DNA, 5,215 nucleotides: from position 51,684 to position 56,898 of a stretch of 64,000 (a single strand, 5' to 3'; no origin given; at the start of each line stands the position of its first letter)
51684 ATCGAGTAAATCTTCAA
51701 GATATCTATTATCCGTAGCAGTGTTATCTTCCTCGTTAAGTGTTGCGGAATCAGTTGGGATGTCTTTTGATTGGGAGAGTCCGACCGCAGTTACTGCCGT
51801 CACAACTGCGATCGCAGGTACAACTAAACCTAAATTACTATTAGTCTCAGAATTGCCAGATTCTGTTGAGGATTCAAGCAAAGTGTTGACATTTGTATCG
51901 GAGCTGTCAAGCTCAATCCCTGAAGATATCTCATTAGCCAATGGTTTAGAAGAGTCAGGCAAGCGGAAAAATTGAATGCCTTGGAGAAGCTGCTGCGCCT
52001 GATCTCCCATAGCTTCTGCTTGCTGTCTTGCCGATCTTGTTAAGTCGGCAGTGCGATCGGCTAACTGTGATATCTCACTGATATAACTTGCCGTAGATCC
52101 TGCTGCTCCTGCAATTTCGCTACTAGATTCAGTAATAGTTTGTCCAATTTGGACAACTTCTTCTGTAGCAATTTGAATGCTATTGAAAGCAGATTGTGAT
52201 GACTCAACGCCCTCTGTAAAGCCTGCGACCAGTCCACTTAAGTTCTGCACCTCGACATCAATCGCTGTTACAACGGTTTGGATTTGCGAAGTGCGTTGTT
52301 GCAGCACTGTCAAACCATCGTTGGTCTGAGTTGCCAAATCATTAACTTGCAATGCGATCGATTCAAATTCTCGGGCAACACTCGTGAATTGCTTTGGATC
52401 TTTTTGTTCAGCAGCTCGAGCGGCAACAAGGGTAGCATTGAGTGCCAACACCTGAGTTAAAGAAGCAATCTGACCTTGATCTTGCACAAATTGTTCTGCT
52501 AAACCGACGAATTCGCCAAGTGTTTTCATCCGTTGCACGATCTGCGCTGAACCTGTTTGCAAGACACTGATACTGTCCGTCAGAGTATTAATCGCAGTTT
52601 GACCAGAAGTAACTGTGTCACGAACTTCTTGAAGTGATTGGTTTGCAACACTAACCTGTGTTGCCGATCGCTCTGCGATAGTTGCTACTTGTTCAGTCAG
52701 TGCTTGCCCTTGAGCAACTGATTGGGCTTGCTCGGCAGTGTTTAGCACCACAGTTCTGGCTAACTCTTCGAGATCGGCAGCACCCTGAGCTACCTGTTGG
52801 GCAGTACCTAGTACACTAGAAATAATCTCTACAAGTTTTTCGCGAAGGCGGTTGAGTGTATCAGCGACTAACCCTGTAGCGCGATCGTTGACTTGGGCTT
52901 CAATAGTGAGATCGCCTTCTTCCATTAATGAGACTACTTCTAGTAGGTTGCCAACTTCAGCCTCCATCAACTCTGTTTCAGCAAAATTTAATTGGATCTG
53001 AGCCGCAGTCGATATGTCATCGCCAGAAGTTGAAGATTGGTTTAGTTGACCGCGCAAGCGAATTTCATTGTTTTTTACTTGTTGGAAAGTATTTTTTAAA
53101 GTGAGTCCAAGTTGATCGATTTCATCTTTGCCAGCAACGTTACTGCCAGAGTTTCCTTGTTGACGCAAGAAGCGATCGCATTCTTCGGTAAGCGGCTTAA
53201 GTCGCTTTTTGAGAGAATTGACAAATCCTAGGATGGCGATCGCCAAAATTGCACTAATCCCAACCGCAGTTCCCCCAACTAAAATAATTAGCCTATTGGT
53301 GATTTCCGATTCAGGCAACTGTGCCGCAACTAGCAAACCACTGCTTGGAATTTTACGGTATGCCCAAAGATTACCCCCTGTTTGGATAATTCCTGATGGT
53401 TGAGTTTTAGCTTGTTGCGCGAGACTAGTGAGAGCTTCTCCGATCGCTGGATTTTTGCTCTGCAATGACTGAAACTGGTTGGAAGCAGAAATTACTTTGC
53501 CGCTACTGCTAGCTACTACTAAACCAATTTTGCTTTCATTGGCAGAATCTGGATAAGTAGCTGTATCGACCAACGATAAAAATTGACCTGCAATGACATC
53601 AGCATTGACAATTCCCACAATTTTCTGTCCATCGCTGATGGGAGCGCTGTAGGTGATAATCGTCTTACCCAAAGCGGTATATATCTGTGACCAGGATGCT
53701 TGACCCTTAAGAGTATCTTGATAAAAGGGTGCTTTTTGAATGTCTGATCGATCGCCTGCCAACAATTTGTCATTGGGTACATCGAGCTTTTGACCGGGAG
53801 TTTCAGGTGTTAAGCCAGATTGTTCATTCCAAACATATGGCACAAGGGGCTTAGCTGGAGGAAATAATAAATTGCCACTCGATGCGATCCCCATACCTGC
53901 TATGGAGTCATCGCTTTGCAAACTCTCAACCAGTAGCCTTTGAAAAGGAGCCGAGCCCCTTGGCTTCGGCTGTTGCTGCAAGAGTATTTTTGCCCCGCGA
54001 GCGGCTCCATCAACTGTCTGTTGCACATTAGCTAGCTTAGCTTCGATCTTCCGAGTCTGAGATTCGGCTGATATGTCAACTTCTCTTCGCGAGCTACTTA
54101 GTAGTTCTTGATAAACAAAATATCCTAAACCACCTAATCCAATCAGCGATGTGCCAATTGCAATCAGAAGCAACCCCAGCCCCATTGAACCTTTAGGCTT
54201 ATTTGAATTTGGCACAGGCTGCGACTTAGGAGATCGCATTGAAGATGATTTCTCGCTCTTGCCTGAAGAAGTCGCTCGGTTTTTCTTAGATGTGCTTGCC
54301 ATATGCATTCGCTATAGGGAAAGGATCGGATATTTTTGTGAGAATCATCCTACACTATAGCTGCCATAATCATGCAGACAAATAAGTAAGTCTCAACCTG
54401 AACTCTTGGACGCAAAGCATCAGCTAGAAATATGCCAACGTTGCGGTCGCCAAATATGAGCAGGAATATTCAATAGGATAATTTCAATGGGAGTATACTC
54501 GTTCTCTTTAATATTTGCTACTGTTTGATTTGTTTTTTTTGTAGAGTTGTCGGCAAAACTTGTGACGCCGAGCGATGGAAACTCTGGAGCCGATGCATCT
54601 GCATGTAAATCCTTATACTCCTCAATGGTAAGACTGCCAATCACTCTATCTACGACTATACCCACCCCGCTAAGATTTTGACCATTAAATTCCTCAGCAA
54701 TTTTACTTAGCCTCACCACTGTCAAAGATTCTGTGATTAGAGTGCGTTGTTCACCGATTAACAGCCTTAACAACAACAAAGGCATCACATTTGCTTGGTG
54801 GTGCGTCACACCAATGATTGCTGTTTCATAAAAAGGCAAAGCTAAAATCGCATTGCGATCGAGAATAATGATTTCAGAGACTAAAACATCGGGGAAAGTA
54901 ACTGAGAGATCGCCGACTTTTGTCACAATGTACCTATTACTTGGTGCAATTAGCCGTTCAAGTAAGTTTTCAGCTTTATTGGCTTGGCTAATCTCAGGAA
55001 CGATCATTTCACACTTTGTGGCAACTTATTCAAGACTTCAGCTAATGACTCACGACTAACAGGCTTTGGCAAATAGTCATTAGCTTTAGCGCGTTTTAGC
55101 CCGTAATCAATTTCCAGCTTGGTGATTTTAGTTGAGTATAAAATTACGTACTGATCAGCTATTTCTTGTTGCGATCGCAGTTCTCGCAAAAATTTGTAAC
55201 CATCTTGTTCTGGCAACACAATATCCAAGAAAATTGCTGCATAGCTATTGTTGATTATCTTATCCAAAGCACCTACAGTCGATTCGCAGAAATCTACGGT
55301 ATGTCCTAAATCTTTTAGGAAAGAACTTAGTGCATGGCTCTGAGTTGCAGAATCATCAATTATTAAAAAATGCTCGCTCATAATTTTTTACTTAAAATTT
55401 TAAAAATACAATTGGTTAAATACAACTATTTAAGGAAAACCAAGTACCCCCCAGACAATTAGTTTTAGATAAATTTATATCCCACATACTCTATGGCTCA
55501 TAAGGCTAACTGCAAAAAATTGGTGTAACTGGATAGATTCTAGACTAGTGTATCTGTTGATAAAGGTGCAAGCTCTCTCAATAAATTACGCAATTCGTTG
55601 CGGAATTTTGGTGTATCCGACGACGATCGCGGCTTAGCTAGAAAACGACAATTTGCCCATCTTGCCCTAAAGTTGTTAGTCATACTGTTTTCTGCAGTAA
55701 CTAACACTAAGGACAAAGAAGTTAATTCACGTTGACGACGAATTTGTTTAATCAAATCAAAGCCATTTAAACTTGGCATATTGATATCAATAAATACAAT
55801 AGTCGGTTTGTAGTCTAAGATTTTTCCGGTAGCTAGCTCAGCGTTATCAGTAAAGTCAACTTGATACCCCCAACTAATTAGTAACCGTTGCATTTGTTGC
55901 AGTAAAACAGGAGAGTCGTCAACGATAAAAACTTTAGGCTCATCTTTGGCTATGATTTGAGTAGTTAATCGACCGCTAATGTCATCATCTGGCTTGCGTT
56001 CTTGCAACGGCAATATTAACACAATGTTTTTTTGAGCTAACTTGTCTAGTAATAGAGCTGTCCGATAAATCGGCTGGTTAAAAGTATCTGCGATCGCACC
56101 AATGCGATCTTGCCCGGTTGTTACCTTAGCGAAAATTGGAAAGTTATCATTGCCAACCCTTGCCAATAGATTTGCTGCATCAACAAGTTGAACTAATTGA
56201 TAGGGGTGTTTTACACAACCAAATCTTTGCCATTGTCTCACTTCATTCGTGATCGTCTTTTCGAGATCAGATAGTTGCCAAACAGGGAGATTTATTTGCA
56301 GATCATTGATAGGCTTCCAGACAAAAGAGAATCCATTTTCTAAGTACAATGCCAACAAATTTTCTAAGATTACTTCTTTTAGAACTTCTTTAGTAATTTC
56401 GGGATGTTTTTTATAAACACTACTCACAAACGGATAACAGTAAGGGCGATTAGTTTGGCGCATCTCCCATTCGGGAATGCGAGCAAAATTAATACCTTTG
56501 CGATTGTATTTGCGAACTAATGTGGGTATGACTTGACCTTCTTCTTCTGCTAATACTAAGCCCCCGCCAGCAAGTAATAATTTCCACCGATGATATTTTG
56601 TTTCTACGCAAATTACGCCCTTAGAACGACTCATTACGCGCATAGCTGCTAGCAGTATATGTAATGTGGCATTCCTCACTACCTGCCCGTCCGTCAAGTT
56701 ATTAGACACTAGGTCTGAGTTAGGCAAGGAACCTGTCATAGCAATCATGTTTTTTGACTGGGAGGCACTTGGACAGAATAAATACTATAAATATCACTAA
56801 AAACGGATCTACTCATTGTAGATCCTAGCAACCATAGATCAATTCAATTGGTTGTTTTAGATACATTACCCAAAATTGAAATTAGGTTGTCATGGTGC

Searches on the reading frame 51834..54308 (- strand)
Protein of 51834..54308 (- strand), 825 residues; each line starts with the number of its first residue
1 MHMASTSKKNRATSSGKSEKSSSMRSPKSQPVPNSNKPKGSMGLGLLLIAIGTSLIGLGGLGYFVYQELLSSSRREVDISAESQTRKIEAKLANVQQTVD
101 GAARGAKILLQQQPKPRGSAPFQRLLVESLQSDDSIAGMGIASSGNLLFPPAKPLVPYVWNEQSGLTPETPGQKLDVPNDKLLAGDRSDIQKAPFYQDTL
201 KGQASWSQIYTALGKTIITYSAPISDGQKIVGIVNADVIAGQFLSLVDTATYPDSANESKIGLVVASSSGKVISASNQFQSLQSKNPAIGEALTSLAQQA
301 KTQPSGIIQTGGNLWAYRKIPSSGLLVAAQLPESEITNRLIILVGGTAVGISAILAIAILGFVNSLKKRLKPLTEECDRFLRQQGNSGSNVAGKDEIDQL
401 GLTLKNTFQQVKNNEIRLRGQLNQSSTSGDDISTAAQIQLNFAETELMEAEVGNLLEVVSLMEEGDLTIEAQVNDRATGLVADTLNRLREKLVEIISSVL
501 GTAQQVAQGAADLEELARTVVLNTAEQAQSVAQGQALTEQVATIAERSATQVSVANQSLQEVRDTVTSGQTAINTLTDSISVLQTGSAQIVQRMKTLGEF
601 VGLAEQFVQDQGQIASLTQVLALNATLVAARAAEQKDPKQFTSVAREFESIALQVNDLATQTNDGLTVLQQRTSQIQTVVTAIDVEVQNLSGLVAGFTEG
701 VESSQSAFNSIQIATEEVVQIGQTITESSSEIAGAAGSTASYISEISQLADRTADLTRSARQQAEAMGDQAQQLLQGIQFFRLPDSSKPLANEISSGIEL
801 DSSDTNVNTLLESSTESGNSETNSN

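Call 28: search_protein_representatives(protein=window:51834-54308:-)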
Query: 825 residues. Proteins with E-value up to 0.001 (for the whole library): 3059; up to 1e-10: 370; up to 1e-30: 150. The best 150 are listed.
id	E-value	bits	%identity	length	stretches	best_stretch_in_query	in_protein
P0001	0.0e+00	1699.4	100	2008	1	1-825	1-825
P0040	0.0e+00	1233.4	76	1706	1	3-824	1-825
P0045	0.0e+00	1197.0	77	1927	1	1-788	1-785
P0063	0.0e+00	1172.8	74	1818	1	3-819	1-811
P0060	0.0e+00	1166.6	73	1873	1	1-823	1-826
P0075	0.0e+00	1134.9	71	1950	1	1-815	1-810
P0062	0.0e+00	1127.1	74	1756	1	3-792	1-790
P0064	0.0e+00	1122.2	71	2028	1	3-825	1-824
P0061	0.0e+00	1121.6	74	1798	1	3-799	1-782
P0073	0.0e+00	1057.7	71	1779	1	4-803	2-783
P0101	0.0e+00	1054.4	72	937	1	48-792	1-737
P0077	0.0e+00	1041.0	68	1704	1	3-809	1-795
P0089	0.0e+00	1038.0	68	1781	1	3-808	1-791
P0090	5.1e-269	911.2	64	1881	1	3-803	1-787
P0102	3.9e-206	703.4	49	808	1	4-793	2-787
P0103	5.7e-185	633.4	47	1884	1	6-789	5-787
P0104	6.7e-168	577.0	49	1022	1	37-788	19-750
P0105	1.6e-155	536.1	55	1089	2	263-803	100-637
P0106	4.5e-152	524.7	44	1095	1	42-789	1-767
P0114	1.3e-122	427.3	36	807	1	35-785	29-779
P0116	5.9e-111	388.8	35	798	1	39-788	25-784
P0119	1.9e-102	360.6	33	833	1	43-794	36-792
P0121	1.5e-99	351.1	33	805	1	40-791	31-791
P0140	1.3e-85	305.0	32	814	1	40-792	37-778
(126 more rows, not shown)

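Call 29: list_cluster_members(proteins=[P0102, P0103, P0104, P0105, P0106, P0114, P0116, P0119, P0121, P0140])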
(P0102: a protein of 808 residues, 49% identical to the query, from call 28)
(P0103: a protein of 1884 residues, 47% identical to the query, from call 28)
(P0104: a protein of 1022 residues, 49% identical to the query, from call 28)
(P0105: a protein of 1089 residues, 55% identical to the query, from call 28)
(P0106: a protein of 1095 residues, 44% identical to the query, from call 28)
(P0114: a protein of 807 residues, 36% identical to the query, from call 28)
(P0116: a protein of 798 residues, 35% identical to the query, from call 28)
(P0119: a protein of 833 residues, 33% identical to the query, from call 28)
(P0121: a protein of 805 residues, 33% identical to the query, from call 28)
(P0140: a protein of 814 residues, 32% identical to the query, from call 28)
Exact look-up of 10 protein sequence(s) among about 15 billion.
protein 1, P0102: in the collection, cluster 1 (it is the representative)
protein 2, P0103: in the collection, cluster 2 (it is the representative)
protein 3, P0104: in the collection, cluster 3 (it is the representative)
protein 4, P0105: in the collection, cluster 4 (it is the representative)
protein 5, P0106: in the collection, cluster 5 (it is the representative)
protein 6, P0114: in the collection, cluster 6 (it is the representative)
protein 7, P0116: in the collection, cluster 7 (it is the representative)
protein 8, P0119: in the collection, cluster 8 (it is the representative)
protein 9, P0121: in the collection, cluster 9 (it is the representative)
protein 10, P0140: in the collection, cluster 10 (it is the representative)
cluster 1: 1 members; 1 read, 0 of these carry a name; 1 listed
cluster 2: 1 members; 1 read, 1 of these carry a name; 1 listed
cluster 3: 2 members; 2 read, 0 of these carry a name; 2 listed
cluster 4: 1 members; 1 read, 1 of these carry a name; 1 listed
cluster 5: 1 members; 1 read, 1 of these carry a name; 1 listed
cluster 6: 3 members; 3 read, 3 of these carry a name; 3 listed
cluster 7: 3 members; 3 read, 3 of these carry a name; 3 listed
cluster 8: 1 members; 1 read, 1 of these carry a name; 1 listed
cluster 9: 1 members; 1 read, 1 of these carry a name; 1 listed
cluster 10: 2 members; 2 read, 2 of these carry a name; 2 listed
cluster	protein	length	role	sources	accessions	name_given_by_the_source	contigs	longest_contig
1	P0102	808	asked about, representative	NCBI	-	-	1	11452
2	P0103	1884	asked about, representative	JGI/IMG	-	methyl-accepting chemotaxis protein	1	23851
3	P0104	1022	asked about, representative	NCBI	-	-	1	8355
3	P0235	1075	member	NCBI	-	-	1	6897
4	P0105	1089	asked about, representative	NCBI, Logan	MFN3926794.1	MAG: methyl-accepting chemotaxis protein [Pseudanabaenaceae cyanobacterium]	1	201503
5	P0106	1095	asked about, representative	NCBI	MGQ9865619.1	MAG: methyl-accepting chemotaxis protein [Pseudanabaenaceae cyanobacterium]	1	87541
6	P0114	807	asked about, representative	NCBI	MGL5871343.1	MAG: hypothetical protein ACRC2R_03060 [Xenococcaceae cyanobacterium]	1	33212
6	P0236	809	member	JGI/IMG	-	methyl-accepting chemotaxis protein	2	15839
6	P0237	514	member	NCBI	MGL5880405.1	MAG: hypothetical protein ACRC2V_21880, partial [Xenococcaceae cyanobacterium]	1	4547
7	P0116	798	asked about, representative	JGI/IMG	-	methyl-accepting chemotaxis protein PixJ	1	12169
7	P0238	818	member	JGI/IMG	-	methyl-accepting chemotaxis protein PixJ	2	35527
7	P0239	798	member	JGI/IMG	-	methyl-accepting chemotaxis protein PixJ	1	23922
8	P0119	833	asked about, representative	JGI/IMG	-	methyl-accepting chemotaxis protein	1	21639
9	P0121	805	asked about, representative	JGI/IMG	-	methyl-accepting chemotaxis protein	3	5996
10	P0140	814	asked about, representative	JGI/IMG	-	methyl-accepting chemotaxis protein PixJ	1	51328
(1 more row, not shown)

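Call 37: find_encoding_contigs(protein=P0102, flank=6000, max_places=2)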
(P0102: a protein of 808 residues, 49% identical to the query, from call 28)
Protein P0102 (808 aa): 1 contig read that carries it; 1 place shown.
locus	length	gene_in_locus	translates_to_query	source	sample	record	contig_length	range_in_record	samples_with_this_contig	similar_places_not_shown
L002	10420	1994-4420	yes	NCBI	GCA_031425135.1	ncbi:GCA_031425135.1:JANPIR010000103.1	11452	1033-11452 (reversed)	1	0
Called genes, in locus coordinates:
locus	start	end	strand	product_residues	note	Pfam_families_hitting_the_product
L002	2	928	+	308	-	?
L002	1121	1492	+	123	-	PF00072:Response_reg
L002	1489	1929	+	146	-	PF01584:CheW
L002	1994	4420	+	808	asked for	PF22673:MCP-like_PDC_1, PF02743:dCache_1, PF00015:MCPsignal (weak)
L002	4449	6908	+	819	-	PF00672:HAMP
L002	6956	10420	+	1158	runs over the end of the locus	PF01627:Hpt, PF02518:HATPase_c, PF00072:Response_reg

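Call 43: find_related_loci(query=A1, collection=genome_contigs, flank=8000)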
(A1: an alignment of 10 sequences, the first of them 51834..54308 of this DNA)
Query A1 (825 aa) in genome_contigs; peptide patterns used: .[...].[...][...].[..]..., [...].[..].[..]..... (x = any residue, [..] = any of these).
256 stretches matched a pattern; 143 encode a relative of the query (tblastn E <= 1e-3); the best 80 are kept; 79 distinct loci.
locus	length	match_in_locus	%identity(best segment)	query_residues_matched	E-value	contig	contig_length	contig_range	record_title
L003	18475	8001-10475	82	1-825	0e+0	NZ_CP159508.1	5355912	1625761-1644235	Pseudanabaena minima str. Chao 2107 chromosome, complete genome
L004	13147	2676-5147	83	1-824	0e+0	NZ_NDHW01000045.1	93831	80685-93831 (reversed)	Pseudanabaena sp. SR411 Contig_46, whole genome shotgun sequence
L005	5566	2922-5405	81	1-825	0e+0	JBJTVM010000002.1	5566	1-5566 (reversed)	MAG: Pseudanabaena sp. isolate samp_4445_concoct_1532 samp_4445_6994, whole genome shotgun sequence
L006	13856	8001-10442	80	1-825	0e+0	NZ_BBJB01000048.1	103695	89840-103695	Pseudanabaena sp. lw0831, whole genome shotgun sequence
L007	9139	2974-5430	80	1-824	0e+0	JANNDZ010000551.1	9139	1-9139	MAG: Pseudanabaena sp. OTE_75_metabat_487_sub OTE_75_k141_2736604, whole genome shotgun sequence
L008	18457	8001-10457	79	1-824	0e+0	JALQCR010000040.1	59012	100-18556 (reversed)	MAG: Pseudanabaena sp. Salubria-1 56, whole genome shotgun sequence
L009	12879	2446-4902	79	1-824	0e+0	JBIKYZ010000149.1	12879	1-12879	MAG: Pseudanabaena sp. isolate ME2015-10-22_3300042382_group6_bin51 Rohwer_bin1386_scaffold_1292_c1, whole genome shotgu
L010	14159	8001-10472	82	1-824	0e+0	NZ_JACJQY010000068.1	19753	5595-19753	Phormidium tenue FACHB-1050 contig68, whole genome shotgun sequence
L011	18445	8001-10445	79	1-824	0e+0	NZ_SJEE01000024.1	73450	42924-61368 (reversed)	Pseudanabaena sp. UWO311 PseudUWO311_24, whole genome shotgun sequence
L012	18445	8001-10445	79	1-824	0e+0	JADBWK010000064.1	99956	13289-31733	MAG: Pseudanabaena sp. M085S1SP2A07QC M085S1_64, whole genome shotgun sequence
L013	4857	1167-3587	78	1-814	0e+0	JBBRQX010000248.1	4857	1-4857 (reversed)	MAG: Pseudanabaenales cyanobacterium isolate metawrap_la1_82 W_la1_82_k141_1418356L_4857_cov_9.0000, whole genome shotgu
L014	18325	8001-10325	80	1-784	0e+0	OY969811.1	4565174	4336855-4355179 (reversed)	MAG: uncultured cyanobacterium isolate MFD02832.bin.c.1 genome assembly, chromosome: 1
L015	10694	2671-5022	80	1-787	0e+0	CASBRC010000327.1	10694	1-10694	MAG: uncultured cyanobacterium isolate PMM_0003 genome assembly, contig: PMM_0003_000000000327, whole genome shotgun seq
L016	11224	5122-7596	75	1-813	0e+0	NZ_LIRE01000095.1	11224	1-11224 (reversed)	Pseudanabaena sp. 'Roaring Creek' contig-163, whole genome shotgun sequence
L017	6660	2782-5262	75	1-824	0e+0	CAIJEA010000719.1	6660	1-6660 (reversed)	MAG: uncultured cyanobacterium isolate I3-5_bin-680 genome assembly, contig: bin-680:719/754, whole genome shotgun seque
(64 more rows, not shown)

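Call 70: search_protein_families(library=pfam, proteins=[window:51834-54308:-], max_evalue=10)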
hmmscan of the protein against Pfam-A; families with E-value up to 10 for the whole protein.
window:51834-54308:- (825 aa): 9 families
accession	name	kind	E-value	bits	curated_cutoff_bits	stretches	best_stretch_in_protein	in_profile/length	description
PF22673.2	MCP-like_PDC_1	-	1e-08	36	27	1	123-238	2-106/113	Methyl-accepting chemotaxis protein-like, first PDC sensor domain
PF00015.26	MCPsignal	-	1.5e-07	31.8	34.6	1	588-749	19-171/172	Methyl-accepting chemotaxis protein (MCP) signalling domain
PF25804.1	SYNE3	-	0.16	12.9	30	0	541-581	20-60/83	Nesprin-3 domain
PF14159.11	CAAD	-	0.21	11.9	30.7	1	54-76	48-70/85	CAAD domains of cyanobacterial aminoacyl-tRNA synthetase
PF06103.16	DUF948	-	0.37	11.4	37.2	2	719-768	22-71/89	Bacterial protein of unknown function (DUF948)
PF21037.2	CCDC138_cc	-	1.6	9.2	27.1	0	82-100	35-53/59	Coiled-coil-domain-containing protein 138, coiled-coil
PF06009.19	Laminin_II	-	2.2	8.8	33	2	526-597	7-78/138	Laminin Domain II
PF22788.2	COP9_hel_rpt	-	5.3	6.9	27.2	0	513-597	36-121/232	COP9 signalosome complex subunit 3, N-terminal helical repeats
PF04108.17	ATG17_like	-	5.5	6.8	43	2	654-717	11-74/355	Autophagy protein ATG17-like domain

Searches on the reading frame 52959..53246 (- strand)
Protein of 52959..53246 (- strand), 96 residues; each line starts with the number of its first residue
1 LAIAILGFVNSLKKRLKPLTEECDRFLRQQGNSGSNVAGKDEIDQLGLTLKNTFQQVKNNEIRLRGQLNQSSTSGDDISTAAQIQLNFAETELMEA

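Call 70: search_protein_families(library=pfam, proteins=[window:52959-53246:-], max_evalue=10)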
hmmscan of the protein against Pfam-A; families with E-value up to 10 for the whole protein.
window:52959-53246:- (96 aa): 1 family
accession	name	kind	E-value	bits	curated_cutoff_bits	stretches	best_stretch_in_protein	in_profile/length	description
PF21097.3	SR_plectin_7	-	0.13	13.1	27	1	9-44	56-91/116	Spectrin repeat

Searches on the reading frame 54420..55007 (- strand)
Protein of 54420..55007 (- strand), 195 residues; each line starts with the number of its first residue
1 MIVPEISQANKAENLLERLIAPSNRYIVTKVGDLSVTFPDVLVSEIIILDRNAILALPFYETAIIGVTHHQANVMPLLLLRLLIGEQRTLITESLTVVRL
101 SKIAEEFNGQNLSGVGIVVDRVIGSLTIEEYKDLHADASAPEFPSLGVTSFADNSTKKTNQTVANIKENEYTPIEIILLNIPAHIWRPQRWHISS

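Call 3: search_protein_families(library=pfam, proteins=[window:54420-55007:-], max_evalue=0.01)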
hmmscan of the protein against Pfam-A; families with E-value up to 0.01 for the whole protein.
window:54420-55007:- (195 aa): 1 family
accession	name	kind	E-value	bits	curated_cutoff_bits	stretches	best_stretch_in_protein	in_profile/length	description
PF01584.24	CheW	-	1.8e-05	24.8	23.5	1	26-130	2-96/138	CheW-like domain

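Call 71: search_protein_families(library=ncbifam, proteins=[window:54420-55007:-], max_evalue=0.01)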
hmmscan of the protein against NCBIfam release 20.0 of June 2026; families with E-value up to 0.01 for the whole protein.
window:54420-55007:- (195 aa): 0 families

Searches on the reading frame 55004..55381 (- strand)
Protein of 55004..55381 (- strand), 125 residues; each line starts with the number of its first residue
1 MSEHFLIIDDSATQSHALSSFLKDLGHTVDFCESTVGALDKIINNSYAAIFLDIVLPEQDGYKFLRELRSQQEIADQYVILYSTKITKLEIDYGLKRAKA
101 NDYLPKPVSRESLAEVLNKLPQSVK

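Call 3: search_protein_families(library=pfam, proteins=[window:55004-55381:-], max_evalue=0.01)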
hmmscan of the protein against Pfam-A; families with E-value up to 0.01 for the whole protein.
window:55004-55381:- (125 aa): 1 family
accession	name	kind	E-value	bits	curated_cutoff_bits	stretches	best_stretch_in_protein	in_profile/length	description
PF00072.30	Response_reg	-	1e-17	64.7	30.2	1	6-117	2-110/111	Response regulator receiver domain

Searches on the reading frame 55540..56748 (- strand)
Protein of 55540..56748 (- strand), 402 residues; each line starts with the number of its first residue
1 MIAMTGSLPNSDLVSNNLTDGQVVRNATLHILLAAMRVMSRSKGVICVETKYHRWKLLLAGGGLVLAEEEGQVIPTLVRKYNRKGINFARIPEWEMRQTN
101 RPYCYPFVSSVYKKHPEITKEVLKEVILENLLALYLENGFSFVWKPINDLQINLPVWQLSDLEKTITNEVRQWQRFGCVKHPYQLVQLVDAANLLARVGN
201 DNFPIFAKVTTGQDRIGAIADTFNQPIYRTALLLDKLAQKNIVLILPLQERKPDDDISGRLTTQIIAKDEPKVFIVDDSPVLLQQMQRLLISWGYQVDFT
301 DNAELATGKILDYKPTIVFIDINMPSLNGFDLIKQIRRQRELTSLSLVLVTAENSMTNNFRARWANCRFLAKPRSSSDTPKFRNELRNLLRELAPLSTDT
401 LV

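Call 3: search_protein_families(library=pfam, proteins=[window:55540-56748:-], max_evalue=0.01)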
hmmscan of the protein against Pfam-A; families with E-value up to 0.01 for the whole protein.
window:55540-56748:- (402 aa): 1 family
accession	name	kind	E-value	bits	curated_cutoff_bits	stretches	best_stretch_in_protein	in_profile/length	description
PF00072.30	Response_reg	-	3e-17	63.2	30.2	1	273-373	1-100/111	Response regulator receiver domain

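Call 71: search_protein_families(library=ncbifam, proteins=[window:55540-56748:-], max_evalue=0.01)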
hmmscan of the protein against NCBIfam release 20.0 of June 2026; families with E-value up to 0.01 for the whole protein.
window:55540-56748:- (402 aa): 78 families (the best 25 are shown)
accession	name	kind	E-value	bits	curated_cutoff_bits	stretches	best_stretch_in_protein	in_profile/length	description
TIGR01818.1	ntrC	equivalog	1e-10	41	558.6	1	273-373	1-100/463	nitrogen regulation protein NR(I)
NF041832.1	near_NosP_CTERM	subfamily_domain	5.8e-10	38.8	400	1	267-374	248-357/370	NahK/ErcS family hybrid sensor histidine kinase/response regulator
NF007135.0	PRK09581.1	equivalog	1.1e-09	37.6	474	1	272-373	4-106/457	PleD family two-component system response regulator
NF038297.2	hybrid_HK_HrmK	equivalog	1.3e-09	37.3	725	1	262-352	482-572/607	hybrid histidine kinase/response regulator HrmK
NF011896.0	PRK15369.1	equivalog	1.5e-09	37.8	242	1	271-357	4-90/211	two component system response regulator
NF001965.0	PRK00742.1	subfamily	3.1e-09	36.5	293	1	272-392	5-129/357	chemotaxis-specific protein-glutamate methyltransferase CheB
TIGR02154.1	PhoB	equivalog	4.5e-09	35.9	296.2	1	271-362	3-94/226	phosphate regulon transcriptional regulator PhoB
NF007969.0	PRK10693.1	equivalog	4.9e-09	35.7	329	1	272-358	9-93/337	two-component system response regulator RssB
NF053854.1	RespRegPhoBBctds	equivalog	6e-09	35.6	270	1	273-357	1-84/225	two-component system response regulator PhoB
NF006900.1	PRK09390.1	equivalog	4.5e-08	32.9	255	1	269-352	3-84/203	response regulator FixJ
NF052445.1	RespRegMctR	equivalog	5.9e-08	32.4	300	1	272-344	3-77/205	two-component system response regulator MctR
NF012023.0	PRK15479.1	equivalog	6.1e-08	32.5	337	1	273-391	3-117/224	transcriptional regulator TctD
NF007901.0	PRK10610.1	equivalog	6.2e-08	32.8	189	1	267-365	2-101/129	chemotaxis response regulator CheY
NF045717.1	DVU0259_DivK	exception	9.7e-08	32.2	160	1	272-357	4-89/117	DVU0259 family response regulator domain-containing protein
NF008099.0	PRK10841.1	equivalog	1.3e-07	29.8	920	1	262-353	816-905/949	two-component system sensor histidine kinase RcsC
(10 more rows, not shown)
